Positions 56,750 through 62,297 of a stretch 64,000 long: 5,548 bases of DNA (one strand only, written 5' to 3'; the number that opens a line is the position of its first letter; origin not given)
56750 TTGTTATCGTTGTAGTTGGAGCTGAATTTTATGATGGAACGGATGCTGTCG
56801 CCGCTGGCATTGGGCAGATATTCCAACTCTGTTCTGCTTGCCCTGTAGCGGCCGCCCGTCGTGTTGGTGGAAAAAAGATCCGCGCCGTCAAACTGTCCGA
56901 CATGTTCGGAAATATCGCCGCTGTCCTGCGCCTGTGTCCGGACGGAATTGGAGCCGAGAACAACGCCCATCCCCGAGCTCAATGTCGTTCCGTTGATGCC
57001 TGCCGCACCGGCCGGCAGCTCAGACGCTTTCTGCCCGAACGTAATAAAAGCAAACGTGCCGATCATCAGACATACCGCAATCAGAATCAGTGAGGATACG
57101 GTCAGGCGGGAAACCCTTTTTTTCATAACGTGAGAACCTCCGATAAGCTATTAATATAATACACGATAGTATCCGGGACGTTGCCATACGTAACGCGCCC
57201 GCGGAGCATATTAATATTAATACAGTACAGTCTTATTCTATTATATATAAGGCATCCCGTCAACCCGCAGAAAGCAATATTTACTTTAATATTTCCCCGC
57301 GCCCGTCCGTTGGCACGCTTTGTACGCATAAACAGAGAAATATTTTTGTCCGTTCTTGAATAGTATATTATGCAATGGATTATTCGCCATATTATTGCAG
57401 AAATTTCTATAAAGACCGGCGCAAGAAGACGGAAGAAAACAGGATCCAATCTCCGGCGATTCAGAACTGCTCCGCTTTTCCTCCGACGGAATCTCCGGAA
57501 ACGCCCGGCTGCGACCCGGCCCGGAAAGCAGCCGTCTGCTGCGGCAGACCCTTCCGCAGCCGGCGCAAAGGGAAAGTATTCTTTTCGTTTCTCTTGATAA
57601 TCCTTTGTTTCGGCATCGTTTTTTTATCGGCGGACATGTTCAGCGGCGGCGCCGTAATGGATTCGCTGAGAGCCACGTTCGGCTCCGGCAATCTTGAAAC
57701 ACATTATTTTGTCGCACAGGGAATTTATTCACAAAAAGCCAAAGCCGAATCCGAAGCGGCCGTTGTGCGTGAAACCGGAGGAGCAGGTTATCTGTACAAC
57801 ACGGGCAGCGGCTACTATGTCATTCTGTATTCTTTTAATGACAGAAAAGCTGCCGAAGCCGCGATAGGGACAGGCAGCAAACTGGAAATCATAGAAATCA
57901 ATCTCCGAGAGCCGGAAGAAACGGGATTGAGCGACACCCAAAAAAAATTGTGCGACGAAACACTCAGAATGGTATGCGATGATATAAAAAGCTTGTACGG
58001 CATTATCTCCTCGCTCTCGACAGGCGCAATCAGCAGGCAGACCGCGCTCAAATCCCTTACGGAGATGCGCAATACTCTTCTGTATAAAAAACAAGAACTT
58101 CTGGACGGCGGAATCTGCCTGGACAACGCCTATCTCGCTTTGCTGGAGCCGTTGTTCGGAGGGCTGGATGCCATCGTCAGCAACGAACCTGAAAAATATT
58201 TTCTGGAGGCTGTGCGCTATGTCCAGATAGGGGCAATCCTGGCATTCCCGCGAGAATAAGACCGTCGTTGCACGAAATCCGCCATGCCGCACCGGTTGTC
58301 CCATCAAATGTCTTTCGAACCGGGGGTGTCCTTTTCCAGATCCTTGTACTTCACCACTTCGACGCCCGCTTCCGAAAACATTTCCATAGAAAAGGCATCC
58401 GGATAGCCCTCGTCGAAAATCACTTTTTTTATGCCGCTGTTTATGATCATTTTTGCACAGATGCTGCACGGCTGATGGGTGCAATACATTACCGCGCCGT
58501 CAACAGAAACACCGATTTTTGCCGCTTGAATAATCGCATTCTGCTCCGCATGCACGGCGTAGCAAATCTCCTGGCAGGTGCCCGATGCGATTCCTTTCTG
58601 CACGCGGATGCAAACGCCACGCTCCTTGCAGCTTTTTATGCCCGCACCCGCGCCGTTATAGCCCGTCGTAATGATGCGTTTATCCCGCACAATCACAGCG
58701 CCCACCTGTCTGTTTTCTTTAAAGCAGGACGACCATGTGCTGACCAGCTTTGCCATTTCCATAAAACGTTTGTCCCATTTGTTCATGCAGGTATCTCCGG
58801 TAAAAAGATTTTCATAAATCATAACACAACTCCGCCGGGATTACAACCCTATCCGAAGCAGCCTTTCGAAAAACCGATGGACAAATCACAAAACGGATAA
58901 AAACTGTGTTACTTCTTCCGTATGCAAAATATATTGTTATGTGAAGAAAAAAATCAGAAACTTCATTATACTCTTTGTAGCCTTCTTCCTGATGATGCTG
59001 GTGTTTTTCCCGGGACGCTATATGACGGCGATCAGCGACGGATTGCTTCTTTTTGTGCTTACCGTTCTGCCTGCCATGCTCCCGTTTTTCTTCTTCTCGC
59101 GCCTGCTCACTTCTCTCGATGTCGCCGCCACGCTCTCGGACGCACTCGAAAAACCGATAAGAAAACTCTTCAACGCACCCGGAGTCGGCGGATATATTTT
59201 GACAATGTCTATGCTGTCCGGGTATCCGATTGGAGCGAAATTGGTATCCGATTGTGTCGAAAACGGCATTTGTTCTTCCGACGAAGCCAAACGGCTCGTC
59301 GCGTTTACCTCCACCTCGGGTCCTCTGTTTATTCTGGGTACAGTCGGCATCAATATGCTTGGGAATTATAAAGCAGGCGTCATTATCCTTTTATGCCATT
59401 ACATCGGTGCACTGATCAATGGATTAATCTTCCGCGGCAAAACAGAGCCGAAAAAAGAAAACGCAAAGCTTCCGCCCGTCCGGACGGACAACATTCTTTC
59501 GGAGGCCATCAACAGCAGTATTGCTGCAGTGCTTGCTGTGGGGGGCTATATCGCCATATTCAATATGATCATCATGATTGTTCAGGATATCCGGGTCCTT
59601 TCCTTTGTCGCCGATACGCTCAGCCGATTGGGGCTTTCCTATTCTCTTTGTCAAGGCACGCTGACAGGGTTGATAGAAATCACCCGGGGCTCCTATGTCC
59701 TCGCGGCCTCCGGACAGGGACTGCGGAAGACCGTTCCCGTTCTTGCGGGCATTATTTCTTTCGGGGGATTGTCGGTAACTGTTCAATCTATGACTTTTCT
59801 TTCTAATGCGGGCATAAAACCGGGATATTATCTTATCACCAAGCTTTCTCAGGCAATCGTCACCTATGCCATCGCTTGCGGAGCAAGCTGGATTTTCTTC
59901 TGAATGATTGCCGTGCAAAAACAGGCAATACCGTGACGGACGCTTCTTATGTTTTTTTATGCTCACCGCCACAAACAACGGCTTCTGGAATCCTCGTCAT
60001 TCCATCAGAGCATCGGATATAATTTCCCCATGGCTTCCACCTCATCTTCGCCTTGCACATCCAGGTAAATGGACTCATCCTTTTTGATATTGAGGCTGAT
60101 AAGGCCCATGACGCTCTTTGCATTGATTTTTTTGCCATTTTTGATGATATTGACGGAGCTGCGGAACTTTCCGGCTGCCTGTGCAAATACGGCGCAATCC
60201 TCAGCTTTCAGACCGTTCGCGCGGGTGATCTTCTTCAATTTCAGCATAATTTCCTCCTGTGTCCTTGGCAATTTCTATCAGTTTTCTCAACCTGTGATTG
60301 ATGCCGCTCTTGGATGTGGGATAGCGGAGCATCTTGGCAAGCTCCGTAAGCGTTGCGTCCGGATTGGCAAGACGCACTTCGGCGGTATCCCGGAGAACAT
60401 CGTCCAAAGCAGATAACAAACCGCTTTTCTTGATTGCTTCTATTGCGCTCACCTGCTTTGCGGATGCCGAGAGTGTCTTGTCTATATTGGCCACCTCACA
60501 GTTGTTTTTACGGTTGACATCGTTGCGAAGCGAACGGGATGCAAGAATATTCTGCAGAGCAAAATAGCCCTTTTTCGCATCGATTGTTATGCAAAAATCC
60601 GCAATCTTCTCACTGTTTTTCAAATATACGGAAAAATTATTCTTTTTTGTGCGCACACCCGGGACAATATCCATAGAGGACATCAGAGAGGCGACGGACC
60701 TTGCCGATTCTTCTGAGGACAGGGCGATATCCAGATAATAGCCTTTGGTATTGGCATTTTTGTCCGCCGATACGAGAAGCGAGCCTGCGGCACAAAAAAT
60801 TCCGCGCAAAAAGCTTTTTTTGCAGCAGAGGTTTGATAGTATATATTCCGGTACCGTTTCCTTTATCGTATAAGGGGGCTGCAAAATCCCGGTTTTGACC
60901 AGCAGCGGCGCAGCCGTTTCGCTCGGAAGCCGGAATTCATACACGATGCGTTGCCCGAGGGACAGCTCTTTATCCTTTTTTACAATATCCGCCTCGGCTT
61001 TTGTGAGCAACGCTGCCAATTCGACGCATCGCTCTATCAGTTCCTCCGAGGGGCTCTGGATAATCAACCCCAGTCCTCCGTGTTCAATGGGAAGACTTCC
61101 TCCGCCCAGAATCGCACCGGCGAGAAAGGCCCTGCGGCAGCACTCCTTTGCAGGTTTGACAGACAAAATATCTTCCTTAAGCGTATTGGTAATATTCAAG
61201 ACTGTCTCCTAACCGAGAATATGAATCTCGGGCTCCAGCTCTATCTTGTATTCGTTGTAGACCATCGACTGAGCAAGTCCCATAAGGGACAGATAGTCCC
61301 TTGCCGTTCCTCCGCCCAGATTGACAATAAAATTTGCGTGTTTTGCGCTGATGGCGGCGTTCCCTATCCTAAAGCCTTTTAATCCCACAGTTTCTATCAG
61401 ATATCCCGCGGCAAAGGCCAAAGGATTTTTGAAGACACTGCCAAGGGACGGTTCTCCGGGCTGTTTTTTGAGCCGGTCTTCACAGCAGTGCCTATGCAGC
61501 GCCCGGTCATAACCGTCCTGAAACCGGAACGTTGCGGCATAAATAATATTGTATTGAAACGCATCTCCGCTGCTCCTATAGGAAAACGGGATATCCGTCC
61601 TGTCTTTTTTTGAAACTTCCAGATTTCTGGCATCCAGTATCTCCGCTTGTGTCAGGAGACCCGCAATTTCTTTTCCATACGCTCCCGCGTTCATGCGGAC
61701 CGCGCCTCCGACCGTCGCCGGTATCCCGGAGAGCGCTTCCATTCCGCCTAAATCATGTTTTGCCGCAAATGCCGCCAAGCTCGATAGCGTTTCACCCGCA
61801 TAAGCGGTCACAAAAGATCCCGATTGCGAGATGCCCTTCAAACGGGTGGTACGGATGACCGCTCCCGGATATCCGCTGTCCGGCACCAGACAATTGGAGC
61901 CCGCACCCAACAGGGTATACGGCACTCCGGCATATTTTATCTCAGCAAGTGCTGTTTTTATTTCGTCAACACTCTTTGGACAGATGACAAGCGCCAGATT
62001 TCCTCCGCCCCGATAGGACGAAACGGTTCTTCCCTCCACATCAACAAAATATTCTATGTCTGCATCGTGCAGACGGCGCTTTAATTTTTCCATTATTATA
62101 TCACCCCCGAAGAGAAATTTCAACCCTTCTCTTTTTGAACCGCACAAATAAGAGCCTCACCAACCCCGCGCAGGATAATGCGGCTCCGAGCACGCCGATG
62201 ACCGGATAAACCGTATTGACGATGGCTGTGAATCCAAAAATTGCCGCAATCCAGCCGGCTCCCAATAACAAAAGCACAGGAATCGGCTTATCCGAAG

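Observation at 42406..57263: Four-gene cassette: a 3,746-aa repeat protein plus three uncharacterised membrane proteins (candidate sortase-independent display module for a giant adhesin)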

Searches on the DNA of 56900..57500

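Call 71: search_rna_families(source=window, start=56900, end=57500, threshold=evalue, max_evalue=1)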
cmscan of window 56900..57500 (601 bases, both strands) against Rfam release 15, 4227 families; matches with E-value up to 1: 0.
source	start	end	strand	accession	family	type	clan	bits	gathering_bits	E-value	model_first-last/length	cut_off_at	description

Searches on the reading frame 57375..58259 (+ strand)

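Call 17: search_protein_families(library=pfam, proteins=[window:57375-58259:+], max_evalue=0.01)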
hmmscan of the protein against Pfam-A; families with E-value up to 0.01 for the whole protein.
window:57375-58259:+ (294 aa): 2 families
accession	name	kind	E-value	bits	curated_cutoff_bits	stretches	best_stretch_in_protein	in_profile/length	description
PF05036.18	SPOR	-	0.00091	20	21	1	109-164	3-61/76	SPOR domain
PF23842.1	Phage_tail_terminator_3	-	0.0088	16.5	27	0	94-158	4-68/125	Phage tail termination protein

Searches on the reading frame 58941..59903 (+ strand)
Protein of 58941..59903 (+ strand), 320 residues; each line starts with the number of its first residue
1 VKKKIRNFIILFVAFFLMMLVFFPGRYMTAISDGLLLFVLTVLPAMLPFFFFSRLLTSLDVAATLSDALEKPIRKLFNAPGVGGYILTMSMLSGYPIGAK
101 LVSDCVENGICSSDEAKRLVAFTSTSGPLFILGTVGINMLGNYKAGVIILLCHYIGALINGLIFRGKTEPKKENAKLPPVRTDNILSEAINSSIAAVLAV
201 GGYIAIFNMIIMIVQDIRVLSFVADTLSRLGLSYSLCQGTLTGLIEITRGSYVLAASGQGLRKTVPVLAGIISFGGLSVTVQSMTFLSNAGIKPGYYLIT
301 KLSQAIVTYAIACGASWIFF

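Call 17: search_protein_families(library=pfam, proteins=[window:58941-59903:+], max_evalue=0.01)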
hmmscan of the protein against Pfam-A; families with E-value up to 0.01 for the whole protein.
window:58941-59903:+ (320 aa): 1 family
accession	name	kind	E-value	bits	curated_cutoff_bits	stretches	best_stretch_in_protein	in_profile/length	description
PF07670.19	Gate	-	6.8e-05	23.7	29.6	1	39-141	1-102/104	Nucleoside recognition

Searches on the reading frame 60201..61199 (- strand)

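Call 17: search_protein_families(library=pfam, proteins=[window:60201-61199:-], max_evalue=0.01)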
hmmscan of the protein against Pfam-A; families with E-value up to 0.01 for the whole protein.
window:60201-61199:- (332 aa): 4 families
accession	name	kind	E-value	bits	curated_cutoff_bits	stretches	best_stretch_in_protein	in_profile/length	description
PF02650.20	HTH_WhiA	-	6.2e-31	107.1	27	1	228-311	1-84/84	WhiA C-terminal HTH domain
PF14527.11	LAGLIDADG_WhiA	-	7e-21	74.6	23.2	1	128-224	2-92/93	WhiA LAGLIDADG-like domain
PF10298.14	WhiA_N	-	4.3e-06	27.1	23.4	1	19-106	1-86/86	WhiA N-terminal LAGLIDADG-like domain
PF14528.11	LAGLIDADG_3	-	1e-05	26.1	22.5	0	127-195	3-70/82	LAGLIDADG-like domain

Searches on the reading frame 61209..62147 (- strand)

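Call 17: search_protein_families(library=pfam, proteins=[window:61209-62147:-], max_evalue=0.01)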
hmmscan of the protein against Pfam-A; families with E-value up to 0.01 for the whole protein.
window:61209-62147:- (312 aa): 2 families
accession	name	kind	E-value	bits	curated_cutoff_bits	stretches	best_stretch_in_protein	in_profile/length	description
PF02873.21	MurB_C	-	1.4e-29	102.7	27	1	220-311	8-99/99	UDP-N-acetylenolpyruvoylglucosamine reductase, C-terminal domain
PF01565.28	FAD_binding_4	-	1.5e-21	77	26.4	1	52-166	2-124/139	FAD binding domain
